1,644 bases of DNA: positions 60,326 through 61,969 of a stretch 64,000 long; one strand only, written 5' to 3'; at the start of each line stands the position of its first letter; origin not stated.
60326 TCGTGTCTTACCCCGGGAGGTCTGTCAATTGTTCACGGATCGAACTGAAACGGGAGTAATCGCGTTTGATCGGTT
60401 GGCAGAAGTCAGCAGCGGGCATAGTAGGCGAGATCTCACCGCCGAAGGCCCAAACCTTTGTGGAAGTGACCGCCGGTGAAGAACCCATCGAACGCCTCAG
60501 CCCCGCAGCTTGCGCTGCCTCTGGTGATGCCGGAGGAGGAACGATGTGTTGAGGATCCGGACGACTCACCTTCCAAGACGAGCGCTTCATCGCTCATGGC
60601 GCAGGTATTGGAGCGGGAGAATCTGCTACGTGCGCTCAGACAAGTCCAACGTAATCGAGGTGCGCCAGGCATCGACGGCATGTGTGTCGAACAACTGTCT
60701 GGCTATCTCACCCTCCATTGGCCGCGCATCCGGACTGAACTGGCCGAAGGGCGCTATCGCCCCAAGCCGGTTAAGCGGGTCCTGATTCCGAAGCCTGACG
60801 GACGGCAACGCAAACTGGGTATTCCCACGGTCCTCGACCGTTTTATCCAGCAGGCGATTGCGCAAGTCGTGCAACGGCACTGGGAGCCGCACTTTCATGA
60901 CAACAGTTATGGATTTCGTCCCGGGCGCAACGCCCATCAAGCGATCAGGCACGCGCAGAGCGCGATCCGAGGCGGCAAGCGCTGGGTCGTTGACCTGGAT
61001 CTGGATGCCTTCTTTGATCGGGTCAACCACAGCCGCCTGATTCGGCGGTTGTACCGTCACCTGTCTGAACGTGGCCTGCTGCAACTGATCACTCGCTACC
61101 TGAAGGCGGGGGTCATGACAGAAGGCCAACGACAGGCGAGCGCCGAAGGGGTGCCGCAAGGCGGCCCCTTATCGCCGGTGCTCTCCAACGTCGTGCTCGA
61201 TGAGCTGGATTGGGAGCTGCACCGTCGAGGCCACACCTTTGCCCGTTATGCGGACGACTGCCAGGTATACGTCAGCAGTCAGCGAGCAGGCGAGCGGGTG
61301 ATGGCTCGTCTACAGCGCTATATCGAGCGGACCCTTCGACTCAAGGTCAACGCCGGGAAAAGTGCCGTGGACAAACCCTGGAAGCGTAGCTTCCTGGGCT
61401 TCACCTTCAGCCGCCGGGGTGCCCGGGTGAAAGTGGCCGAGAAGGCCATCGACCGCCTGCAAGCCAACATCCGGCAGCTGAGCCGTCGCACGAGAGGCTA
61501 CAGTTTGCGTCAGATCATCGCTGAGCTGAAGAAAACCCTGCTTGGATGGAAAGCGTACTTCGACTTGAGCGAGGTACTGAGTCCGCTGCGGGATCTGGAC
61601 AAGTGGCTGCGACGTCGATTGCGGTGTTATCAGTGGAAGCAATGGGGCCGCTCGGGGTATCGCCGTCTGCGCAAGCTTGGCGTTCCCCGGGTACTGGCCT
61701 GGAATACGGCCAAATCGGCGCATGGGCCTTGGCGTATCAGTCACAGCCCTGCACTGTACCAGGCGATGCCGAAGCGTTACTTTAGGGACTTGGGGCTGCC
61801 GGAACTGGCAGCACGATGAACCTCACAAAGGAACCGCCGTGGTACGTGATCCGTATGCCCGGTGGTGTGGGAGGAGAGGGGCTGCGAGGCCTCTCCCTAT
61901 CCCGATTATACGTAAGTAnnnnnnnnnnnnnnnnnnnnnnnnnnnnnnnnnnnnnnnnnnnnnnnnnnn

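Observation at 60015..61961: Group II (class C-like) intron inserted after an attC stem-loop, apparently in the sense orientation of the cassettes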

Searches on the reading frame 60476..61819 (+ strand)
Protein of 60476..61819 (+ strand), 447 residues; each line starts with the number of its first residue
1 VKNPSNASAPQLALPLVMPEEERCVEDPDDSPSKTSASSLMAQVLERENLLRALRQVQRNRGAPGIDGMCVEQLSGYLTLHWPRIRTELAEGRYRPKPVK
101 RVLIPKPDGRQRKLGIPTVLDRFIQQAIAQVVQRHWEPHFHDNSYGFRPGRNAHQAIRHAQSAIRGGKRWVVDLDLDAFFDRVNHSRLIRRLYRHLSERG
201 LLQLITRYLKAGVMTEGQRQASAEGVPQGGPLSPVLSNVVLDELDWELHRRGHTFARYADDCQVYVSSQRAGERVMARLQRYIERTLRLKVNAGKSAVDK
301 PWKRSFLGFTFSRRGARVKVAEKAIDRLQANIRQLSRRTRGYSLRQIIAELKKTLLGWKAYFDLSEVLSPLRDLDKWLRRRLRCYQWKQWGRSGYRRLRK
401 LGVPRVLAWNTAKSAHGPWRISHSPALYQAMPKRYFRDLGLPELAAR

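Call 5: search_protein_families(library=pfam, proteins=[window:60476-61819:+], max_evalue=0.01)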
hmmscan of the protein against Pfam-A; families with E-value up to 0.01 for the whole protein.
window:60476-61819:+ (447 aa): 2 families
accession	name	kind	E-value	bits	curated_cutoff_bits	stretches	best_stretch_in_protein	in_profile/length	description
PF00078.32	RVT_1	-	2.1e-39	135.8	29.6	1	104-311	1-205/205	Reverse transcriptase (RNA-dependent DNA polymerase)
PF08388.16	GIIM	-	1.7e-14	53.9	23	1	326-400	2-78/80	Group II intron, maturase-specific domain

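Call 11: find_related_loci(query=window:60476-61819:+, collection=genome_contigs, flank=4000)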
Query window:60476-61819:+ (447 aa) in genome_contigs; peptide patterns used: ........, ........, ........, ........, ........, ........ (x = any residue, [..] = any of these).
168 stretches matched a pattern; 135 encode a relative of the query (tblastn E <= 1e-3); the best 80 are kept; 80 distinct loci.
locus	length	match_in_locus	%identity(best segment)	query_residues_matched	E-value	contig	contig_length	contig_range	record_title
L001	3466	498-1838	99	1-447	0e+0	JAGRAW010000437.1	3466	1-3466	MAG: Bdellovibrionales bacterium isolate HKST-UBA28 NODE_437_length_3466_cov_2.687223, whole genome shotgun sequence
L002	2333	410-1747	78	1-447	0e+0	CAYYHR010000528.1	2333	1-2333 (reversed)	MAG TPA_asm: uncultured Chromatiaceae bacterium isolate SRP214966_co3_44 genome assembly, contig: NODE_117061_length_233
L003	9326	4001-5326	66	5-447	0e+0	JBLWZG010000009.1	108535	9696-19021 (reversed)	MAG: Pseudomonas sp. isolate EC02-04 C02.041.metabat.2RE.5K@9, whole genome shotgun sequence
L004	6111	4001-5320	66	7-447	0e+0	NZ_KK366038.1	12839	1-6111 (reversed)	Marinospirillum insulare DSM 21763 BP27DRAFT_scaffold00052.52, whole genome shotgun sequence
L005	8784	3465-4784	66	7-447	0e+0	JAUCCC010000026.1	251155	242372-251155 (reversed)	MAG: Pseudomonas sp. isolate R4x_68d_np_Bin1.12 contig_2636, whole genome shotgun sequence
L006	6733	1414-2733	66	7-447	0e+0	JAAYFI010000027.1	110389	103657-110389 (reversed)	MAG: Gammaproteobacteria bacterium isolate AS07pgkLD_56 62471_AS07, whole genome shotgun sequence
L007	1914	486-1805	66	7-447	0e+0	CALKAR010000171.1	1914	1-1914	MAG TPA_asm: uncultured Peptococcaceae bacterium isolate SRR6713631_bin.102_CONCOCT_v1.1_MAG genome assembly, contig: ER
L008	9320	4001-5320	66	7-447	0e+0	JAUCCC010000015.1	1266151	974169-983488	MAG: Pseudomonas sp. isolate R4x_68d_np_Bin1.12 contig_197, whole genome shotgun sequence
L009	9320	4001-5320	65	7-447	0e+0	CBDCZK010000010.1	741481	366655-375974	MAG: Endozoicomonadaceae bacterium isolate 16bdaa04-9b06-4a59-819a-f28dee817e19 genome assembly, contig: contig_10, whol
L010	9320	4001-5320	66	7-447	0e+0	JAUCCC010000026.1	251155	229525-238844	MAG: Pseudomonas sp. isolate R4x_68d_np_Bin1.12 contig_2636, whole genome shotgun sequence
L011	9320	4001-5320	67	7-447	0e+0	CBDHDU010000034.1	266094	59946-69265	MAG: Endozoicomonadaceae bacterium isolate 8204b127-ed44-4f0c-821e-8f6a8ca9bc38 genome assembly, contig: contig_33, whol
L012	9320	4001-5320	66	7-446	0e+0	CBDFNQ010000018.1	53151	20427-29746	MAG: Gammaproteobacteria bacterium isolate 82f50fbc-aeb5-4c25-aad8-d745897ec859 genome assembly, contig: contig_18, whol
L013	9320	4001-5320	66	7-446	0e+0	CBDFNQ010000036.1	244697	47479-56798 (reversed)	MAG: Gammaproteobacteria bacterium isolate 82f50fbc-aeb5-4c25-aad8-d745897ec859 genome assembly, contig: contig_36, whol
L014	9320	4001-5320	66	7-446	0e+0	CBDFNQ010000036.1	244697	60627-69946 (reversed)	MAG: Gammaproteobacteria bacterium isolate 82f50fbc-aeb5-4c25-aad8-d745897ec859 genome assembly, contig: contig_36, whol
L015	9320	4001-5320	66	7-446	0e+0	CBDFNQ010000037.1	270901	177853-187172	MAG: Gammaproteobacteria bacterium isolate 82f50fbc-aeb5-4c25-aad8-d745897ec859 genome assembly, contig: contig_37, whol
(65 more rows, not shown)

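Call 25: search_dna_similar(query=window:60476-61819:+, collection=plasmids, mode=protein, max_rows=40, rows=best)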
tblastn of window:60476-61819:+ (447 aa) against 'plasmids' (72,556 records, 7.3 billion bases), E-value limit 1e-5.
The search stops at 5000 records and this limit was reached: more records match than are counted here, and every count below describes the 5000 best-scoring records only.
Records with a match: at least 5000; places in all: 8646; records where one place covers at least 80% of the query: 853.
Best place of each record, by identity: 60-80% 9; <60% 4991.
By first word of the organism name: Klebsiella 1910; Escherichia 1087; Bacillus 378; Enterococcus 305; Enterobacter 218; Shigella 110; Sinorhizobium 103; Citrobacter 102; Pseudomonas 54; Streptomyces 52; and 136 more.
By predicted mobility (MOB-suite, as given by PLSDB): conjugative 2543; mobilizable 1368; non-mobilizable 1089.
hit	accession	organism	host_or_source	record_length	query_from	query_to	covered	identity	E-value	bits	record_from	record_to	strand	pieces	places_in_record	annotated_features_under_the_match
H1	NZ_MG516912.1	Proteus penneri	silver gull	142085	7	447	99%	66.4%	0e+0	572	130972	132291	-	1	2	ltrA: group II intron reverse transcriptase/maturase | hypothetical protein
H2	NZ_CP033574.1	Shewanella algae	Neophocaena phocaenoides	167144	1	446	100%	62.2%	3e-175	551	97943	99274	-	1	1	ltrA: group II intron reverse transcriptase/maturase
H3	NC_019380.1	Aeromonas hydrophila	-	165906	1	446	100%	62.2%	3e-175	551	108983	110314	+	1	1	ltrA: group II intron reverse transcriptase/maturase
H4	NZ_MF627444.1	Vibrio parahaemolyticus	shrimp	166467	1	446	100%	62.2%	3e-175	551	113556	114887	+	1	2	ltrA: group II intron reverse transcriptase/maturase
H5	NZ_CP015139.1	Escherichia coli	Homo sapiens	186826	1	446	100%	62.2%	3e-175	551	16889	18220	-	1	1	ltrA: group II intron reverse transcriptase/maturase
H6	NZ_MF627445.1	Vibrio parahaemolyticus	shrimp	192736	1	446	100%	62.2%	3e-175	551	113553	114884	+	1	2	ltrA: group II intron reverse transcriptase/maturase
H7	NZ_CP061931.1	Klebsiella michiganensis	Homo sapiens,Rectal swab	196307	1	446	100%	62.2%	3e-175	551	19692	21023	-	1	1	ltrA: group II intron reverse transcriptase/maturase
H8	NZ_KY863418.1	Enterobacter asburiae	Homo sapiens,urine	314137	1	446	100%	62.2%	3e-175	551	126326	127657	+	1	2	ltrA: group II intron reverse transcriptase/maturase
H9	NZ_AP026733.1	Shewanella xiamenensis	-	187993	1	446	100%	62.2%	1e-174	550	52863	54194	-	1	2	ltrA: group II intron reverse transcriptase/maturase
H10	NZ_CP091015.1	Burkholderia cenocepacia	-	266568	30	445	93%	55.1%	2e-136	439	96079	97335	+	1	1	ltrA: group II intron reverse transcriptase/maturase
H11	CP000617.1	Burkholderia vietnamiensis G4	-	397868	30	445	93%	55.0%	1e-134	434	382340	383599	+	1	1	RNA-directed DNA polymerase (Reverse transcriptase)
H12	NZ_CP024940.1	Paraburkholderia hospita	soil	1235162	30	445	93%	54.8%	9e-122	397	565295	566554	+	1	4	record has no annotation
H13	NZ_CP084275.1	Caballeronia grimmiae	Leptoglossus zonatus,Cell culture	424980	30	445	93%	54.5%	9e-121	394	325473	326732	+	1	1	ltrA: group II intron reverse transcriptase/maturase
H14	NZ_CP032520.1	Cupriavidus oxalaticus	cell culture,activated sludge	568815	22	445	95%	53.4%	9e-116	380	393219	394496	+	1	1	ltrA: group II intron reverse transcriptase/maturase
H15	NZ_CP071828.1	Burkholderia anthina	pure culture,RoundUp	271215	33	444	92%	54.8%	8e-133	429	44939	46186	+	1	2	ltrA: group II intron reverse transcriptase/maturase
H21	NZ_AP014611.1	Serratia marcescens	-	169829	2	444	99%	50.1%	4e-124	404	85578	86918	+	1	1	ltrA: group II intron reverse transcriptase/maturase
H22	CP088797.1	Escherichia coli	Homo sapiens,blood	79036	25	444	94%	52.1%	2e-110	365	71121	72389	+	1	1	ltrA: group II intron reverse transcriptase/maturase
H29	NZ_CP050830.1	Klebsiella pneumoniae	milk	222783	24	446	95%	51.5%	1e-117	385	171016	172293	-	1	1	ltrA: group II intron reverse transcriptase/maturase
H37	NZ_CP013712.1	Klebsiella pneumoniae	whole oragnism,the activated sludge of ...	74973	25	446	94%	50.0%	1e-109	362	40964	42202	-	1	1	ltrA: group II intron reverse transcriptase/maturase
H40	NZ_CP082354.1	Providencia rettgeri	soil suspension,soil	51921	28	447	94%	49.6%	8e-108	357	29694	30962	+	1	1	ltrA: group II intron reverse transcriptase/maturase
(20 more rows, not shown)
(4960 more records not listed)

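Call 26: get_annotated_region(hit=H3, flank=5000)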
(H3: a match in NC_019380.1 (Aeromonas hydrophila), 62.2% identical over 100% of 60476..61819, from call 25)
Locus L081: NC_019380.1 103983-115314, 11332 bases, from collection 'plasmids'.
description: Aeromonas hydrophila plasmid pR148, complete sequence
organism: Aeromonas hydrophila (NCBI taxid 644)
taxonomy: Bacteria; Pseudomonadota; Gammaproteobacteria; Aeromonadales; Aeromonadaceae; Aeromonas; Aeromonas hydrophila
host: -; source: -; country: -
typing (MOB-suite, as given by PLSDB): conjugative; replicon IncC; relaxase MOBH,MOBH; mating-pair formation MPF_F
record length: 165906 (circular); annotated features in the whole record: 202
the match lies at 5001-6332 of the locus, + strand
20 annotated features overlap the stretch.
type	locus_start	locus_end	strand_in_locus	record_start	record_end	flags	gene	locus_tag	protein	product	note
CDS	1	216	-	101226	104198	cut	-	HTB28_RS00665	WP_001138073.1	Tn3 family transposase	-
CDS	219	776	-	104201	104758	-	-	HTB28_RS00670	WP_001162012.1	recombinase family protein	GO:0006310 - DNA recombination [Evidence IEA]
CDS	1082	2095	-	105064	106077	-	intI1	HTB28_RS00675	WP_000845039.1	class 1 integron integrase IntI1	-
CDS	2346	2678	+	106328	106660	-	qac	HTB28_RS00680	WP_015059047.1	quaternary ammonium compound efflux SMR transporter QacL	-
predicted_resistance_gene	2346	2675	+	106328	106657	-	qacL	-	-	quaternary ammonium compound efflux SMR transporter QacL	predicted by amrfinderplus; class QUATERNARY AMMONIUM; identity 100.0%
CDS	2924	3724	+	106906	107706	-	-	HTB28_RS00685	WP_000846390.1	oxacillin-hydrolyzing class D beta-lactamase OXA-10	-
predicted_resistance_gene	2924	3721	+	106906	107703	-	blaOXA-10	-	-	oxacillin-hydrolyzing class D beta-lactamase OXA-10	predicted by amrfinderplus; class BETA-LACTAM; identity 100.0%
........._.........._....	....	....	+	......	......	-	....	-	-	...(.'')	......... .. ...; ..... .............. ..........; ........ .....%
predicted_resistance_gene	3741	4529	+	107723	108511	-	aadA1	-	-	ANT(3'')-Ia family aminoglycoside nucleotidyltransferase AadA1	predicted by amrfinderplus; class AMINOGLYCOSIDE; identity 100.0%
CDS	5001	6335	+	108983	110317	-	ltrA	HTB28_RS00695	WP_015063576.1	group II intron reverse transcriptase/maturase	GO:0000373 - Group II intron splicing [Evidence IEA]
CDS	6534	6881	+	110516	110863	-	-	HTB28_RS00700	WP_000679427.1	quaternary ammonium compound efflux SMR transporter QacE delta 1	-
predicted_resistance_gene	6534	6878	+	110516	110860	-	qacEdelta1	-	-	quaternary ammonium compound efflux SMR transporter QacE delta 1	predicted by amrfinderplus; class QUATERNARY AMMONIUM; identity 100.0%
CDS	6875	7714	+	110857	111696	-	sul1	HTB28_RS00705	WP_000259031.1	sulfonamide-resistant dihydropteroate synthase Sul1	-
predicted_resistance_gene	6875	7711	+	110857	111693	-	sul1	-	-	sulfonamide-resistant dihydropteroate synthase Sul1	predicted by amrfinderplus; class SULFONAMIDE; identity 100.0%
CDS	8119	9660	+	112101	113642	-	-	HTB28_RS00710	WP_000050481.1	IS91-like element ISCR1 family transposase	GO:0006313 - DNA transposition [Evidence IEA]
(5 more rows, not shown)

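Call 27: get_annotated_region(hit=H1, flank=5000)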
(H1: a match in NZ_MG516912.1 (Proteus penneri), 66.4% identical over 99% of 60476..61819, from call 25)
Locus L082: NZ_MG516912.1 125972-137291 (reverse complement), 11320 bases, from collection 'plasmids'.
description: Proteus penneri plasmid pPp47, complete sequence
organism: Proteus penneri (NCBI taxid 102862)
taxonomy: Bacteria; Pseudomonadota; Gammaproteobacteria; Enterobacterales; Morganellaceae; Proteus; Proteus penneri
host: -; source: silver gull; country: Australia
typing (MOB-suite, as given by PLSDB): conjugative; replicon rep_cluster_1506; relaxase MOBH; mating-pair formation MPF_F
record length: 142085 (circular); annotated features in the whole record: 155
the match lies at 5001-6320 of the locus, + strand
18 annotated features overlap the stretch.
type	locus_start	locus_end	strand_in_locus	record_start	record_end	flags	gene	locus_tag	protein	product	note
CDS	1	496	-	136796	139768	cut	-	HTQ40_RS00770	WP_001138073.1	Tn3 family transposase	-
CDS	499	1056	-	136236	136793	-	-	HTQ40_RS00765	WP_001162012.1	recombinase family protein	GO:0006310 - DNA recombination [Evidence IEA]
CDS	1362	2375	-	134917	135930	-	intI1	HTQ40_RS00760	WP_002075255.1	class 1 integron integrase IntI1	-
CDS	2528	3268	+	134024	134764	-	-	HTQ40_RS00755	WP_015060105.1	subclass B1 metallo-beta-lactamase IMP-4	-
predicted_resistance_gene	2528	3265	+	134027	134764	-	blaIMP-4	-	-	subclass B1 metallo-beta-lactamase IMP-4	predicted by amrfinderplus; class BETA-LACTAM; identity 100.0%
predicted_resistance_gene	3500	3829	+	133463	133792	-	qacG2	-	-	quaternary ammonium compound efflux SMR transporter QacG2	predicted by amrfinderplus; class QUATERNARY AMMONIUM; identity 100.0%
CDS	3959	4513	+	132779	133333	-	-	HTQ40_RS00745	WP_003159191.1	aminoglycoside N-acetyltransferase AAC(6')-Ib4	-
predicted_resistance_gene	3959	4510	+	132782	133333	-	aac(6')-Ib4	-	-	aminoglycoside N-acetyltransferase AAC(6')-Ib4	predicted by amrfinderplus; class AMINOGLYCOSIDE; identity 100.0%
CDS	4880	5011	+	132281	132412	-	-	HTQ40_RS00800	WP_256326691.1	hypothetical protein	-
CDS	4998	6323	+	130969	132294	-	ltrA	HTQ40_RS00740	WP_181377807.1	group II intron reverse transcriptase/maturase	GO:0000373 - Group II intron splicing [Evidence IEA]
CDS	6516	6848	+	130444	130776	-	qacG2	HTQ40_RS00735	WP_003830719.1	quaternary ammonium compound efflux SMR transporter QacG2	-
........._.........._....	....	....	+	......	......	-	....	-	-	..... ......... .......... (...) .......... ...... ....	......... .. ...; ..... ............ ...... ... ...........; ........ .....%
predicted_resistance_gene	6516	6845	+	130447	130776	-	qacG2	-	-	quaternary ammonium compound efflux SMR transporter QacG2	predicted by amrfinderplus; class QUATERNARY AMMONIUM; identity 100.0%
CDS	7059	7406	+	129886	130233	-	-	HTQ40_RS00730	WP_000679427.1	quaternary ammonium compound efflux SMR transporter QacE delta 1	-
predicted_resistance_gene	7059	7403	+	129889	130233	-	qacEdelta1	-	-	quaternary ammonium compound efflux SMR transporter QacE delta 1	predicted by amrfinderplus; class QUATERNARY AMMONIUM; identity 100.0%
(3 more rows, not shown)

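Call 28: get_annotated_region(hit=H21, flank=5000)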
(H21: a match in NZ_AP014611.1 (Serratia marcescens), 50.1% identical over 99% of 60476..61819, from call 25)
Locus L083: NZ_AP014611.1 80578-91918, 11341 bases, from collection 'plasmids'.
description: Serratia marcescens strain 11663 plasmid p11663, complete sequence
organism: Serratia marcescens (NCBI taxid 615)
taxonomy: Bacteria; Pseudomonadota; Gammaproteobacteria; Enterobacterales; Yersiniaceae; Serratia; Serratia marcescens
host: -; source: -; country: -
typing (MOB-suite, as given by PLSDB): conjugative; replicon IncC; relaxase MOBH,MOBH; mating-pair formation MPF_F
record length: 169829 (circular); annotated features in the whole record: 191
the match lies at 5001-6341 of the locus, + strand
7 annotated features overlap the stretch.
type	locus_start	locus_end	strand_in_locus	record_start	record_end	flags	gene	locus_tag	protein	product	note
CDS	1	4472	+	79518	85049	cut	-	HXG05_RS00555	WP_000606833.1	Ig-like domain-containing protein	-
CDS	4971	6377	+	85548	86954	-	ltrA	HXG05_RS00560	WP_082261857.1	group II intron reverse transcriptase/maturase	GO:0000373 - Group II intron splicing [Evidence IEA]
CDS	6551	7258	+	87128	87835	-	-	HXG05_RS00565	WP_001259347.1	DsbC family protein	-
CDS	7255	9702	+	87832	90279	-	traC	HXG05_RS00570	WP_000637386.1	type IV secretion system protein TraC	-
CDS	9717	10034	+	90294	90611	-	-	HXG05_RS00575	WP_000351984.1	hypothetical protein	-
CDS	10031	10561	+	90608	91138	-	-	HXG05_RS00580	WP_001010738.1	S26 family signal peptidase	GO:0006465 - signal peptide processing [Evidence IEA]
CDS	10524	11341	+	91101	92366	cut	-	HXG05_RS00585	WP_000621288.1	TrbC family F-type conjugative pilus assembly protein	-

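Call 33: get_annotated_region(hit=H22, flank=3500)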
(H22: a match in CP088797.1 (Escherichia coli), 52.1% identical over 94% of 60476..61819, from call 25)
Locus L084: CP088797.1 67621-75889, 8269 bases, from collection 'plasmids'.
description: Escherichia coli strain B16EC0481 plasmid pB16EC0481-1, complete sequence
organism: Escherichia coli (NCBI taxid 562)
taxonomy: Bacteria; Pseudomonadota; Gammaproteobacteria; Enterobacterales; Enterobacteriaceae; Escherichia; Escherichia coli
host: -; source: Homo sapiens,blood; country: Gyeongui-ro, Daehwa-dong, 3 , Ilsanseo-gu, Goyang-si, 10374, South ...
typing (MOB-suite, as given by PLSDB): non-mobilizable; replicon IncFIA,IncFIB
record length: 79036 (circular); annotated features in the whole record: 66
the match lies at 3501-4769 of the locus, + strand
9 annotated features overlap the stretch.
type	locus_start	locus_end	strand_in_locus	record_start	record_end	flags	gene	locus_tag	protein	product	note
CDS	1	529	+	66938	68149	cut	aatD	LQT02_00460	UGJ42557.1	dispersin export-associated protein AatD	-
CDS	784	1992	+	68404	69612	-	-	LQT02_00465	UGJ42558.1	IS256 family transposase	-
predicted_resistance_gene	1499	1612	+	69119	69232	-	astA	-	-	heat-stable enterotoxin EAST1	predicted by amrfinderplus; class ; identity 100.0%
CDS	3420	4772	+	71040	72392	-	ltrA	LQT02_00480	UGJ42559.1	group II intron reverse transcriptase/maturase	-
CDS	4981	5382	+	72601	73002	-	-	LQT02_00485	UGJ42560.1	hypothetical protein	-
CDS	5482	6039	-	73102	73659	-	-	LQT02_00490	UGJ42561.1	recombinase family protein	-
CDS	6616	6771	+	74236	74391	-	-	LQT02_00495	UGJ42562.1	hypothetical protein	-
CDS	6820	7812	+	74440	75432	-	-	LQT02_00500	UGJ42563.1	hypothetical protein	-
CDS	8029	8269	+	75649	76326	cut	tnpA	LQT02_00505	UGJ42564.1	IS66-like element accessory protein TnpA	-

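Call 34: get_annotated_region(hit=H29, flank=3500)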
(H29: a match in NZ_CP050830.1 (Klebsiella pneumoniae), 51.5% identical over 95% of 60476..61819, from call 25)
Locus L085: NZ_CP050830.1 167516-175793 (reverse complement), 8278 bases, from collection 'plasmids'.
description: Klebsiella pneumoniae strain Bckp067 plasmid pBckp067, complete sequence
organism: Klebsiella pneumoniae (NCBI taxid 573)
taxonomy: Bacteria; Pseudomonadota; Gammaproteobacteria; Enterobacterales; Enterobacteriaceae; Klebsiella; Klebsiella pneumoniae
host: -; source: milk; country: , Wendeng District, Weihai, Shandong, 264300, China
typing (MOB-suite, as given by PLSDB): non-mobilizable; replicon IncFIB,IncU
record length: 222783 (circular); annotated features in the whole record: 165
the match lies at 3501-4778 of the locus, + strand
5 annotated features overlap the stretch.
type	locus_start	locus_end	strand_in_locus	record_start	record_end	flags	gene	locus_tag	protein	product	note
CDS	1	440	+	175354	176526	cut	-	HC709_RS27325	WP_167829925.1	MFS transporter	GO:0055085 - transmembrane transport [Evidence IEA]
CDS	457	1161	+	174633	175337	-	-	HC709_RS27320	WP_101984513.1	gamma-glutamylcyclotransferase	GO:0006751 - glutathione catabolic process [Evidence IEA]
CDS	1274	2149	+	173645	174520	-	-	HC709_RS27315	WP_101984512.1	LysR family transcriptional regulator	GO:0006355 - regulation of DNA-templated transcription [Evidence IEA]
CDS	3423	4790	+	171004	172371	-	ltrA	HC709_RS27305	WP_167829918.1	group II intron reverse transcriptase/maturase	GO:0000373 - Group II intron splicing [Evidence IEA]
CDS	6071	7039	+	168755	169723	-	-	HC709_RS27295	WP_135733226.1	IS110 family transposase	-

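Call 35: get_annotated_region(hit=H37, flank=3500)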
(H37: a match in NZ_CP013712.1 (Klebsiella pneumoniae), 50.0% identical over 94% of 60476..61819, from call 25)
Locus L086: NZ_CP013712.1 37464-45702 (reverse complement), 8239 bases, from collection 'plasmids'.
description: Klebsiella pneumoniae strain J1 plasmid 1, complete sequence
organism: Klebsiella pneumoniae (NCBI taxid 573)
taxonomy: Bacteria; Pseudomonadota; Gammaproteobacteria; Enterobacterales; Enterobacteriaceae; Klebsiella; Klebsiella pneumoniae
host: -; source: whole oragnism,the activated sludge of Harbin Taiping wastewater treatment plant; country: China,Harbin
typing (MOB-suite, as given by PLSDB): non-mobilizable
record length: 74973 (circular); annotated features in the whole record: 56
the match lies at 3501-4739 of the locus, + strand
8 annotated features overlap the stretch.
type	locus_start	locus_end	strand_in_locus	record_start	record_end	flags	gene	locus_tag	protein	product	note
CDS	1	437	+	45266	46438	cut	-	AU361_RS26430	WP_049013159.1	MFS transporter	GO:0055085 - transmembrane transport [Evidence IEA]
CDS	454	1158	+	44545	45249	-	-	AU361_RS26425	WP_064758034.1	gamma-glutamylcyclotransferase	GO:0006751 - glutathione catabolic process [Evidence IEA]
CDS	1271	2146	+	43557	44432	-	-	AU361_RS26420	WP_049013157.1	LysR family transcriptional regulator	GO:0006355 - regulation of DNA-templated transcription [Evidence IEA]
CDS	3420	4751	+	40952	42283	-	ltrA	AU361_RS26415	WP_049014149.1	group II intron reverse transcriptase/maturase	GO:0000373 - Group II intron splicing [Evidence IEA]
CDS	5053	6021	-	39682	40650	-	-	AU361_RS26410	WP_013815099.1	IS5-like element IS903B family transposase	GO:0006313 - DNA transposition [Evidence IEA]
CDS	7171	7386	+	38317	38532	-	-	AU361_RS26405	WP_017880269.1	class II holin family protein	GO:0019835 - cytolysis [Evidence IEA]; GO:0044659 - viral release from host cell by cytolysis [Evidence IEA]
CDS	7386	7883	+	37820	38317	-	-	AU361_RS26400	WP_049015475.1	lysozyme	-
CDS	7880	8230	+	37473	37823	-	-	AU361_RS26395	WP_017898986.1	hypothetical protein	-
